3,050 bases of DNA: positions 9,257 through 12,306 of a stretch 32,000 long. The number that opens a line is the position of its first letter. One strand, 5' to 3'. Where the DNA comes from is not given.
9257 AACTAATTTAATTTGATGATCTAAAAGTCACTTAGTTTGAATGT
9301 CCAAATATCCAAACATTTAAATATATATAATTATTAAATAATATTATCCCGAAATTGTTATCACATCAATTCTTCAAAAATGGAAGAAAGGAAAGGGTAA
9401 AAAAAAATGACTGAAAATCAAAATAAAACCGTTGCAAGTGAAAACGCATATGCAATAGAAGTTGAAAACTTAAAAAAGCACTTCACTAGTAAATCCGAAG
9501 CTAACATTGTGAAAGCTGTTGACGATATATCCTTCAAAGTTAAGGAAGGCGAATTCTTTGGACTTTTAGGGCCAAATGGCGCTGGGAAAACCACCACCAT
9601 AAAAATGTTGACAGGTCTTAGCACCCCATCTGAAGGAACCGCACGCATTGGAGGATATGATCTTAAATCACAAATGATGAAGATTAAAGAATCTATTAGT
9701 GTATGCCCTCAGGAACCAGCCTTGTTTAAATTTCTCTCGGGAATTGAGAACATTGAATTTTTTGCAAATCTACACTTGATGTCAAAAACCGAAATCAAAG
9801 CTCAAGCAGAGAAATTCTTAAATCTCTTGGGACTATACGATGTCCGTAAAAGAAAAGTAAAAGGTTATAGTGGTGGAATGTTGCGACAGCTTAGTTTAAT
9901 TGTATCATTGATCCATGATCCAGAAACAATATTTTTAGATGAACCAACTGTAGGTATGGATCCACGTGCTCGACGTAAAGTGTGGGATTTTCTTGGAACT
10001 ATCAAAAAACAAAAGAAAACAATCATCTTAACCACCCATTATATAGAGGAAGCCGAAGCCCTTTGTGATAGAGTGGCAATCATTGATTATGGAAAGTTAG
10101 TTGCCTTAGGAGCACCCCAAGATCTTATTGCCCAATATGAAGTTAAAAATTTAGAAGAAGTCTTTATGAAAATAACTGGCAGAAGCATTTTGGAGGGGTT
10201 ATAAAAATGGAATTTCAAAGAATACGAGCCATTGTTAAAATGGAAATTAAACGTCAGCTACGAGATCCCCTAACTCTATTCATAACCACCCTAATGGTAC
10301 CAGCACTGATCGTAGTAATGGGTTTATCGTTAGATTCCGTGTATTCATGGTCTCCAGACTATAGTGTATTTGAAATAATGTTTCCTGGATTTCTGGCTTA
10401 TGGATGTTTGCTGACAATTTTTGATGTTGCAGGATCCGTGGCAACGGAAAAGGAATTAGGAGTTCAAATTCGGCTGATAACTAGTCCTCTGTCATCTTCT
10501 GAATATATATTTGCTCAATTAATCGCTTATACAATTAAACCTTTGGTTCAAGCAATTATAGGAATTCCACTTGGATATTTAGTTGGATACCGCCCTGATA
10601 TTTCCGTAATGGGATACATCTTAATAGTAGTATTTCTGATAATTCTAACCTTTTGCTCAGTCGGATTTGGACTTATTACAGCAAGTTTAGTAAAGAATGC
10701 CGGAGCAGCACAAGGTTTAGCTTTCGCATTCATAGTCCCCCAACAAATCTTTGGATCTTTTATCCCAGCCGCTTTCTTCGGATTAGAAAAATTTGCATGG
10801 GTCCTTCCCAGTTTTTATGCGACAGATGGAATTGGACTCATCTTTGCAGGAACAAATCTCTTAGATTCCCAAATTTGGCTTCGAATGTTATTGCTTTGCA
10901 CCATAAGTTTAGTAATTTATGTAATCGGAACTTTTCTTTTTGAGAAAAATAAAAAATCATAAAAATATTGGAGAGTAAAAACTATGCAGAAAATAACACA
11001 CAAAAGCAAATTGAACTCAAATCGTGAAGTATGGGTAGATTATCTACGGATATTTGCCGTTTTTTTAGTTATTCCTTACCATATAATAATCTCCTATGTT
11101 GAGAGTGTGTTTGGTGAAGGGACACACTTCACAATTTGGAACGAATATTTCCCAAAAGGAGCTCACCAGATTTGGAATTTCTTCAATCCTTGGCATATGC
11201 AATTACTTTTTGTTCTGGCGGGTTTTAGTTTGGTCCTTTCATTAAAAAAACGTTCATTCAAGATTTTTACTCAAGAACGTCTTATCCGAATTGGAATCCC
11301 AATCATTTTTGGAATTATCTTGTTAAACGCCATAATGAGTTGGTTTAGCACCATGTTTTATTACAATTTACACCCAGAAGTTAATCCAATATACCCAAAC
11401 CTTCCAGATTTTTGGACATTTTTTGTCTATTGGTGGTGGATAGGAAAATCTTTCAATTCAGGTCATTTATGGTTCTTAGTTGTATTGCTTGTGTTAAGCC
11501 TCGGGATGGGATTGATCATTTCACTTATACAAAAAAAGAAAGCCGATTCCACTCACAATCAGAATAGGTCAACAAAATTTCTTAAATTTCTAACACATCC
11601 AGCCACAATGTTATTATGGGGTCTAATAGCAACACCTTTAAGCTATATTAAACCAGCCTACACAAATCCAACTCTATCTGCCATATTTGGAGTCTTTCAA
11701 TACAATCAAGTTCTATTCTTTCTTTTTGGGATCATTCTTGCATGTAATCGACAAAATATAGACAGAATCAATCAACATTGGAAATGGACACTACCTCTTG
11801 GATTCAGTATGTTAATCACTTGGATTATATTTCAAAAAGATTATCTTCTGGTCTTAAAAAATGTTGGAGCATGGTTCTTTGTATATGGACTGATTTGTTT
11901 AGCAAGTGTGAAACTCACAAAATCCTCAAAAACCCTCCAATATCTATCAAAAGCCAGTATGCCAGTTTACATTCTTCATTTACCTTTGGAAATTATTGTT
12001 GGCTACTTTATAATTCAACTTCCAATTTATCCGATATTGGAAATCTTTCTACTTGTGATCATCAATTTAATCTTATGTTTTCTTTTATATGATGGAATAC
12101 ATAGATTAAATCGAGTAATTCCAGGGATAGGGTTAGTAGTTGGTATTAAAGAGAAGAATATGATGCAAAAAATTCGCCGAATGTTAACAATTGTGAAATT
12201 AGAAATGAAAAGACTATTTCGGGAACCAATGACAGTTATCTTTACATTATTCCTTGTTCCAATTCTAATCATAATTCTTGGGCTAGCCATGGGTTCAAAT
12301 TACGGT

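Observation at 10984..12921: In-frame fusion of an acyltransferase-3 domain to an ABC-2 permease, next to a stand-alone paralogous permease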

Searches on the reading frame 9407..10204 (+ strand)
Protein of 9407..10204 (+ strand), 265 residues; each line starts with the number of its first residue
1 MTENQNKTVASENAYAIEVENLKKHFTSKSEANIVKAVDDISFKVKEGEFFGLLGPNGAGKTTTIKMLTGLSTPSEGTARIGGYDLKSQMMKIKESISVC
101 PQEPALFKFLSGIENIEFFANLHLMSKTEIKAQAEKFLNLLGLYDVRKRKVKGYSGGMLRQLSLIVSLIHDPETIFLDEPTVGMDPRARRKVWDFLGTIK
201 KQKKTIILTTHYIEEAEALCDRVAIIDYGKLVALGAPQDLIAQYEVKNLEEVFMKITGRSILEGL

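Call 3: search_protein_families(library=pfam, proteins=[window:9407-10204:+], max_evalue=0.01)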
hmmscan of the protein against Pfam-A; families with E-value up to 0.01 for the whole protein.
window:9407-10204:+ (265 aa): 4 families
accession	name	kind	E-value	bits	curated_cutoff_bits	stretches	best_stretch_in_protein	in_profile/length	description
PF00005.33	ABC_tran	-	1.9e-31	109.9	25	1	39-181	2-136/137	ABC transporter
PF13304.12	AAA_21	-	2e-13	51.5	27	1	143-211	227-298/304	AAA domain, putative AbiEii toxin, Type IV TA system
PF03215.21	Rad17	-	0.0037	17.7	23.8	1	47-132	44-122/186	Rad17 P-loop domain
PF13175.12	AAA_15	-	0.0071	16.4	32.1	0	52-75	27-50/374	AAA ATPase domain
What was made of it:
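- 9407..10204 (+): ABC ATPase (265 aa), a bare nucleotide-binding domain of the DrrA/NodI-like type. Pfam ABC_tran at 110 bits (call 3).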

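Call 21: search_protein_families(library=ncbifam, proteins=[window:9407-10201:+], max_evalue=0.001)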
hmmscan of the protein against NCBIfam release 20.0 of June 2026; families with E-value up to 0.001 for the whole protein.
window:9407-10201:+ (265 aa): 186 families (the best 25 are shown)
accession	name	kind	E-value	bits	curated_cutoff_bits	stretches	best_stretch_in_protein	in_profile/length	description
TIGR01188.1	drrA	subfamily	7.9e-83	278.2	312.45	1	35-245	6-216/302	daunorubicin resistance ABC transporter, ATP-binding protein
NF033858.1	ABC2_perm_RbbA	equivalog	1.1e-59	202.2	1050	1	8-256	258-500/909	ribosome-associated ATPase/putative transporter RbbA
NF010060.0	PRK13537.1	equivalog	1.9e-59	201.1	521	1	8-243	7-236/314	nodulation factor ABC transporter ATP-binding protein NodI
NF010059.0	PRK13536.1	equivalog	1.8e-55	188.1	549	1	3-242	30-263/342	nodulation factor ABC transporter ATP-binding protein NodI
TIGR03864.1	PQQ_ABC_ATP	hypoth_equivalog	2.7e-53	180.8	302.25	1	16-257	1-236/236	ABC transporter, ATP-binding subunit, PQQ-dependent alcohol dehydrogenase system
TIGR01288.1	nodI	equivalog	2.8e-50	171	424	1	16-242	4-224/303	nodulation factor ABC transporter ATP-binding protein NodI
TIGR03522.1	GldA_ABC_ATP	equivalog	2.6e-49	168.3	402.6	1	16-253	2-232/301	gliding motility-associated ABC transporter ATP-binding subunit GldA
TIGR01257.1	rim_protein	equivalog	1.1e-46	158.4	4012.85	1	19-239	931-1146/2272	rim ABC transporter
TIGR04406.1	LPS_export_lptB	equivalog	1.6e-44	152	240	1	17-248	2-230/239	LPS export ABC transporter ATP-binding protein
TIGR04521.1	ECF_ATPase_2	equivalog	4e-42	144.2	330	1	17-246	1-238/279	energy-coupling factor transporter ATPase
TIGR03740.1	galliderm_ABC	subfamily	2.7e-41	141.7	309.75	1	18-257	2-222/223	lantibiotic protection ABC transporter ATP-binding subunit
TIGR04520.1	ECF_ATPase_1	equivalog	9.7e-40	136.7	315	1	17-245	1-228/269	energy-coupling factor transporter ATPase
NF043075.1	MMSYN1_0197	equivalog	4.5e-38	131.1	550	1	17-243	3-223/341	spermidine/putrescine ABC transporter ATP-binding protein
NF040840.2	tungstate_WtpC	equivalog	1.8e-37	129.4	440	1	37-247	15-225/347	tungstate ABC transporter ATP-binding protein WtpC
TIGR01186.1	proV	subfamily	2.3e-37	128.9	326.6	1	35-243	6-220/363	betaine/proline/choline family ABC transporter ATP-binding protein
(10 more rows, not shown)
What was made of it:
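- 9407..10204 (+): NCBIfam drrA TIGR01188 scores 278 bits (cutoff 312) and NodI 201 bits (cutoff 521) (call 21).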

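Call 86: search_protein_families(library=padloc, proteins=[window:9407-10201:+], max_evalue=0.001)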
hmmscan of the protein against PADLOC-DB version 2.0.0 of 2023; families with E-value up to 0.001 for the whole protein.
window:9407-10201:+ (265 aa): 16 families
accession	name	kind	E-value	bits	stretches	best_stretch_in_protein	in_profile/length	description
PDLC04135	mad3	-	1.7e-26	91.6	2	143-253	253-369/374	mads_3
PDLC02980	AriA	-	1.6e-14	52.6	1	152-211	236-298/304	-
PDLC04140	mad8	-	1.8e-12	45.4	1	36-214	15-235/314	mads_8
PDLC04175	HEC-01A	-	3.2e-08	31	1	152-209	247-306/363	-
PDLC02914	ATPase-Toprim_I-B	-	5.7e-08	30.4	1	105-211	142-243/443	-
PDLC04541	PDC-M25A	-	1.3e-07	29.1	0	149-211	246-305/380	-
PDLC04213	HEC-02A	-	2.7e-06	25.2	0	160-211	215-271/337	-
PDLC02335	AbiLi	-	3.9e-06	24.2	1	17-213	53-238/326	AbiLi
PDLC04174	HEC-01A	-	6.4e-06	23.6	1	147-212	140-208/264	-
PDLC04179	HEC-01A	-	9e-06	23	1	134-214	320-403/459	-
PDLC04176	HEC-01A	-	1.3e-05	22.7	0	161-211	263-316/371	-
PDLC03878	NsnB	-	2.3e-05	22.4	0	155-211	218-276/345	-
PDLC04177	HEC-01A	-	3.7e-05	20.9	1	155-218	278-342/393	-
PDLC04180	HEC-01A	-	0.00011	19.5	1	152-212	253-317/382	-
PDLC04178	HEC-01A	-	0.00069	16.8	0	152-211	263-326/399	-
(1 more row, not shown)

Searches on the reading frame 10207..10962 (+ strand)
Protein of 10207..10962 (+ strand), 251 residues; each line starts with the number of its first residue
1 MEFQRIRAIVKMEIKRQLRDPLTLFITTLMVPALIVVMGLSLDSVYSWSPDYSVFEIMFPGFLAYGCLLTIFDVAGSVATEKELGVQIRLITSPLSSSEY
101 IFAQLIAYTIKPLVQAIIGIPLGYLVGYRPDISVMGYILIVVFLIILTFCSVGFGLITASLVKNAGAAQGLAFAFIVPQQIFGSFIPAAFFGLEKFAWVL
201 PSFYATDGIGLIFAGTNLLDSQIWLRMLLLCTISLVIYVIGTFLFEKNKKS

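Call 3: search_protein_families(library=pfam, proteins=[window:10207-10962:+], max_evalue=0.01)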
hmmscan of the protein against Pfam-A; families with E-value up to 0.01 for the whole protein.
window:10207-10962:+ (251 aa): 4 families
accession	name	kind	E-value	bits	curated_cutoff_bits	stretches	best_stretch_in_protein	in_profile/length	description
PF01061.29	ABC2_membrane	-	2.2e-20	73.5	26.9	1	6-209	3-206/211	ABC-2 type transporter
PF12698.13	ABC2_membrane_3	-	8.9e-16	58.3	31.6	1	41-241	147-345/347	ABC-2 family transporter protein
PF12679.13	ABC2_membrane_2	-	1.3e-05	25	27.2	1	63-248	75-281/283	ABC-2 family transporter protein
PF24686.1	FLQE3_permease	-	0.0039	17.3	60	1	68-152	56-140/232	Fluoroquinolones export permease protein family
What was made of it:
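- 10207..10962 (+): Permease A, a stand-alone ABC-2 membrane subunit (251 aa). PF01061 at 73.5 bits (call 3).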

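Call 21: search_protein_families(library=ncbifam, proteins=[window:10207-10959:+], max_evalue=0.001)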
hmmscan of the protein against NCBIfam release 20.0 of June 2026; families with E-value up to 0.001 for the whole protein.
window:10207-10959:+ (251 aa): 5 families
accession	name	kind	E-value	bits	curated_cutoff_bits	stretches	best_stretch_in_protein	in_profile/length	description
TIGR00025.1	Mtu_efflux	paralog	1.1e-07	31.6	146.9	1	24-234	12-221/238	ABC transporter efflux protein, DrrB family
NF038293.1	permease_SagH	equivalog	3e-05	23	450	1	72-193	194-314/370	SagH family ABC transporter permease subunit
TIGR03861.1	phenyl_ABC_PedC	subfamily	6e-05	22.8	241.35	1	36-180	42-182/253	alcohol ABC transporter, permease protein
TIGR01247.1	drrB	subfamily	6.5e-05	22.7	223.05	1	13-241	2-232/236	daunorubicin resistance ABC transporter membrane protein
NF033858.1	ABC2_perm_RbbA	equivalog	8.4e-05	20.6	1050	1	42-248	699-907/909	ribosome-associated ATPase/putative transporter RbbA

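Call 86: search_protein_families(library=padloc, proteins=[window:10207-10959:+], max_evalue=0.001)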
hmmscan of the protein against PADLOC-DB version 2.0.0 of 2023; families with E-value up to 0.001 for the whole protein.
window:10207-10959:+ (251 aa): 0 families

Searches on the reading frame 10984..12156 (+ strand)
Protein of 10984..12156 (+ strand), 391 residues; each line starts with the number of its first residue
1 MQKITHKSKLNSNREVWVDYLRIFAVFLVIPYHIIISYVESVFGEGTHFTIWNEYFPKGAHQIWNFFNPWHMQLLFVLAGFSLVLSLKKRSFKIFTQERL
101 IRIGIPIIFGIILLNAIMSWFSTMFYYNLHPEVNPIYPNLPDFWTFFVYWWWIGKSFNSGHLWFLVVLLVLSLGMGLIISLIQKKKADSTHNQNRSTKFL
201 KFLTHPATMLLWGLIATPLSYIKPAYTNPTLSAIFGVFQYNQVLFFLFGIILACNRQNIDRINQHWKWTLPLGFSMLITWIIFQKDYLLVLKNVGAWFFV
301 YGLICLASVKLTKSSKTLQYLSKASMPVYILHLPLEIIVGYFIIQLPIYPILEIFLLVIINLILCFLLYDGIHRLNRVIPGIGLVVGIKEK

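Call 26: find_related_loci(query=A3, collection=genome_contigs, flank=5000)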
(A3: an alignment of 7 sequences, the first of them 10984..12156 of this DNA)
Query A3 (391 aa) in genome_contigs; peptide patterns used: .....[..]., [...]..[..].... (x = any residue, [..] = any of these).
80 stretches matched a pattern; 2 encode a relative of the query (tblastn E <= 1e-3); 2 distinct loci.
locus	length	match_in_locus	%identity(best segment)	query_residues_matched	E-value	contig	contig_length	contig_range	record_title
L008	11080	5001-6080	21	7-366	5e-16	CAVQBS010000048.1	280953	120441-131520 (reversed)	MAG: uncultured Alphaproteobacteria bacterium isolate MFD02923.bin.2.89 genome assembly, contig: contig_6744, whole geno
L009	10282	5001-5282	28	6-106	1e-7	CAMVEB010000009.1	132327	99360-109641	MAG TPA_asm: uncultured Clostridia bacterium isolate SRR8387719_bin.17_metaWRAP_v1.3_MAG genome assembly, contig: ERZ142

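Call 33: find_related_loci(query=A3, collection=metagenome_contigs, flank=4000)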
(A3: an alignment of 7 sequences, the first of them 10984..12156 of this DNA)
Query A3 (391 aa) in metagenome_contigs; peptide patterns used: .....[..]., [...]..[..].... (x = any residue, [..] = any of these).
103 stretches matched a pattern; 9 encode a relative of the query (tblastn E <= 1e-3); 9 distinct loci.
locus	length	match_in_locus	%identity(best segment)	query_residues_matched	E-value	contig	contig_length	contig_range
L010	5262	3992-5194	50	1-391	1e-127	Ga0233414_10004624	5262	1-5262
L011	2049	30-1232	50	1-391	1e-133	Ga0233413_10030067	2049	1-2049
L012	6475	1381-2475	21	2-366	2e-16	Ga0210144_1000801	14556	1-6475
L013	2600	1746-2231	29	8-173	2e-15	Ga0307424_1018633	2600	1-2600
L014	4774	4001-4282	28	6-106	3e-7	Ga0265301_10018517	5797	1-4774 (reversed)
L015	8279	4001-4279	28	7-106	3e-7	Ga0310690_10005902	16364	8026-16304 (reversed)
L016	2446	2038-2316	30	7-106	5e-6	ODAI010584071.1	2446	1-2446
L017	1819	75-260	32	10-81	5e-6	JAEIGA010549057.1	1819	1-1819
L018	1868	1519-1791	28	9-106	3e-5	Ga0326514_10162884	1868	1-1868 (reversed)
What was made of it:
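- Tried and rejected: Metagenome scan (call 33).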

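Call 81: predict_structure(alignment_id=A6)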
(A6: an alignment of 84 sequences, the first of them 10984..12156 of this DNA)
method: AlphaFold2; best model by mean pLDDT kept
length: 391 residues; sequences in the alignment: 84
mean_pLDDT: 90.4   pTM: 0.89
mean pLDDT of the five models: 90.4, 90.4, 89.9, 89.7, 89.4
residues with pLDDT >= 90: 284; 70-90: 72; 50-70: 26; < 50: 9
segments of 3 or more residues with pLDDT < 50: 1-8
pLDDT, mean of each block of 10 residues (from residue 1): 46 87 97 97 87 95 96 97 96 97 96 94 93 78 92 73 93 97 89 79 87 89 69 72 95 91 93 98 93 96 96 97 97 98 97 98 98 96 92 64
secondary structure, 60 per line:
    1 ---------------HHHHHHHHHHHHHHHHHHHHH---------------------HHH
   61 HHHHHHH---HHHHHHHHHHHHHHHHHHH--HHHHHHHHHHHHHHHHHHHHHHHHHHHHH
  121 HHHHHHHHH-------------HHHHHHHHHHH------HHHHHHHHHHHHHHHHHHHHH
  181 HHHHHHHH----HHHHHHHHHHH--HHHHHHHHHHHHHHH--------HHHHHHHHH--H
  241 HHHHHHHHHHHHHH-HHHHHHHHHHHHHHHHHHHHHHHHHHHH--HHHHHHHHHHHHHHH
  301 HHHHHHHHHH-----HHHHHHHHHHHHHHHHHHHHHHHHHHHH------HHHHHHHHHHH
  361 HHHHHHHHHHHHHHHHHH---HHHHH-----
elements in order: H16-36 H58-67 H71-89 H92-129 H143-153 H160-188 H193-203 H206-220 H229-237 H240-254 H256-283 H286-310 H316-343 H350-378 H382-386

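Call 85: fold_search(model_id=the predicted structure, library=pdb)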
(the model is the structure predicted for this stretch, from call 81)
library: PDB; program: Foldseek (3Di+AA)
matches with E <= 10: 278; with E <= 0.001: 0
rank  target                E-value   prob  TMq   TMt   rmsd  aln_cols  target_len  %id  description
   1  8vlu_B                5.6e-02  0.99  0.44  0.34  10.1       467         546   13  Cryo-EM structure of human HGSNAT bound with CoA (released 2024-06-26)
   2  8vlu_A                8.6e-02  0.99  0.44  0.34   8.6       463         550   13  Cryo-EM structure of human HGSNAT bound with CoA (released 2024-06-26)
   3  8jl4_A                1.3e-01  0.98  0.44  0.34   8.8       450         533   14  membrane proteins (released 2024-05-22)
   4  9udw_A                1.5e-01  0.35  0.23  0.21  21.3       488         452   12  Cryo-EM structure of the human G6P transporter SLC37A2 in the G6P bound state with a symmetric cytosolic-open conforma (released 2025-11-05)
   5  8ucl_A                1.5e-01  0.28  0.18  0.19  19.6       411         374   13  Komagataella pastoris Cytochrome c oxidase in complex with human VMAT2 and Tetrabenazine (released 2024-10-09)
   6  8vlg_B                3.6e-01  0.96  0.47  0.36   9.6       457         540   13  Cryo-EM structure of human HGSNAT bound with Acetyl-CoA and substrate analog (released 2024-06-26)
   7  8jtc                  3.9e-01  0.13  0.15  0.15  20.0       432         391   12  Human VMAT2 complex with reserpine (released 2023-11-29)
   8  8xo9                  4.1e-01  0.14  0.16  0.16  20.8       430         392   12  VMAT2 complex with noradrenaline in cytosol-facing state (released 2024-05-08)
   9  8tgm_A                4.6e-01  0.13  0.18  0.18  21.2       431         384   12  VMAT1 dimer with reserpine (released 2024-03-20)
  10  8ucm_A                5.2e-01  0.11  0.16  0.17  22.2       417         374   13  Komagataella pastoris Cytochrome c oxidase in complex with human VMAT2 and Reserpine (released 2024-10-09)
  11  8ttg_A                5.5e-01  0.14  0.19  0.19  22.0       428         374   12  NorA single mutant - E222Q at pH 7.5 (released 2024-05-29)
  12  9wjh                  5.7e-01  0.15  0.19  0.19  20.5       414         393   14  Spiroindoline-bound human VAChT (released 2025-11-05)
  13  5uni_B                6.2e-01  0.21  0.16  0.21  15.8       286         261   13  Critical role of water molecules for proton translocation of the membrane-bound transhydrogenase (released 2017-05-10)
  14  9wji                  6.8e-01  0.15  0.21  0.21  20.6       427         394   14  Alkylsulfone-bound human VAChT (released 2025-11-05)
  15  9b3m                  7.7e-01  0.16  0.22  0.24  21.3       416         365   14  NorA in inward-open conformation (NorA-BRIL fusion) (released 2024-12-11)
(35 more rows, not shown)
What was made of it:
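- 11029..12117 (+): AT3/TmAT acyltransferase core, residues 16-378, ten transmembrane helices. The best solved-structure matches are HGSNAT, probability 0.96-0.99 (call 85).
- On AT3 / Acyl_transf_3 (PF01757), TmAT superfamily: The next hits have probability 0.35 or less (call 85).
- The model has ten helices at pLDDT 90.4 (call 81) and HGSNAT is the top structural match (call 85).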
